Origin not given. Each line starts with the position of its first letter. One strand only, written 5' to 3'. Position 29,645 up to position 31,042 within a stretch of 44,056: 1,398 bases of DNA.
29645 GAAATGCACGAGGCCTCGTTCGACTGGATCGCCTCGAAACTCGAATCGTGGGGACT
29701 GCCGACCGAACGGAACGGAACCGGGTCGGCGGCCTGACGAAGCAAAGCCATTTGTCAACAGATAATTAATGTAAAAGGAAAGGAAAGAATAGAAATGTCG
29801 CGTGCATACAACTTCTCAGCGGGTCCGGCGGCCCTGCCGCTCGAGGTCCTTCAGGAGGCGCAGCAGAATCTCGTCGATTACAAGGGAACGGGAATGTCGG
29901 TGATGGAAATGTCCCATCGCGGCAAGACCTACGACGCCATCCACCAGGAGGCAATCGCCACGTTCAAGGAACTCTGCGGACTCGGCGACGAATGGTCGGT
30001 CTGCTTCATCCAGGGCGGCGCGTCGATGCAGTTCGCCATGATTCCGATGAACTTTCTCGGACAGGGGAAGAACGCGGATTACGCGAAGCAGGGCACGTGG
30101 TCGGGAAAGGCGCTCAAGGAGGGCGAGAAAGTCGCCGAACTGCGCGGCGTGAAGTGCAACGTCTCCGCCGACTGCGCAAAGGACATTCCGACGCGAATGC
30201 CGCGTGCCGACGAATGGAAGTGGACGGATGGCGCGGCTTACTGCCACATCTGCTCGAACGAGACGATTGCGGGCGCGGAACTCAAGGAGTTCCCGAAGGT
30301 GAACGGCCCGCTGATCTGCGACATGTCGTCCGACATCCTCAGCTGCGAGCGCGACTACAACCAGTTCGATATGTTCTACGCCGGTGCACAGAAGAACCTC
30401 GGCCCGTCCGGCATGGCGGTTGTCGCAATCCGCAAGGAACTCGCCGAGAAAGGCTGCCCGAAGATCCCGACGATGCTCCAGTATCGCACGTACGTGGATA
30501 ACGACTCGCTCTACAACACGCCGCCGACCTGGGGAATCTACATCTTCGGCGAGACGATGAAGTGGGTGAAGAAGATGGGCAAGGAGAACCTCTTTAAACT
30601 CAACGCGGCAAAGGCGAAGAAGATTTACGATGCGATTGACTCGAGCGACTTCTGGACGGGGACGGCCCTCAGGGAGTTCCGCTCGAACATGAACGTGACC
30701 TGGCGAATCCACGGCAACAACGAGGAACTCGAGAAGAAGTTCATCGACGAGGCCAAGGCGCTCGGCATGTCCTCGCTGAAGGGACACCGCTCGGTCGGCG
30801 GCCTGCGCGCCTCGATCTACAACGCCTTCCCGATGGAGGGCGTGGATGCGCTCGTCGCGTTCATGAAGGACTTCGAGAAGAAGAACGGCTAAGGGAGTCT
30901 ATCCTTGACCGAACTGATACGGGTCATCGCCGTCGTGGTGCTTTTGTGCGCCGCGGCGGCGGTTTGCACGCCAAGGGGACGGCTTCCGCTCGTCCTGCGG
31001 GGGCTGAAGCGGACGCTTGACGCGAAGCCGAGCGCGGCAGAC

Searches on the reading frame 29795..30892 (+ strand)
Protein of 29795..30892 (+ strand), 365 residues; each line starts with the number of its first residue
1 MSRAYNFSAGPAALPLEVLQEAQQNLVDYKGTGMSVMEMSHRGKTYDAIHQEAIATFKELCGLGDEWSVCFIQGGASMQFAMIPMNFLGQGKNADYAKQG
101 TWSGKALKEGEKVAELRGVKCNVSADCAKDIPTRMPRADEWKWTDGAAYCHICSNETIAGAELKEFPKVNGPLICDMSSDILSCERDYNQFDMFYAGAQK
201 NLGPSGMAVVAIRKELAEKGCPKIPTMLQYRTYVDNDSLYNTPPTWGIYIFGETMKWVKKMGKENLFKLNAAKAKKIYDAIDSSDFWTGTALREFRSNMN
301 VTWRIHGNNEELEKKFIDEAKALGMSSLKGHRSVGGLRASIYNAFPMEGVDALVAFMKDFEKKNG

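Call 5: search_protein_families(library=pfam, proteins=[window:29795-30892:+], max_evalue=0.1)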
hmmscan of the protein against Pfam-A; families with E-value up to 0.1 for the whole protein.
window:29795-30892:+ (365 aa): 1 family
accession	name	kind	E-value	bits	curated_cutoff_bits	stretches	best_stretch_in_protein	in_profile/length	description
PF00266.25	Aminotran_5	-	1.1e-37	130.3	21.5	1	5-353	2-371/371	Aminotransferase class-V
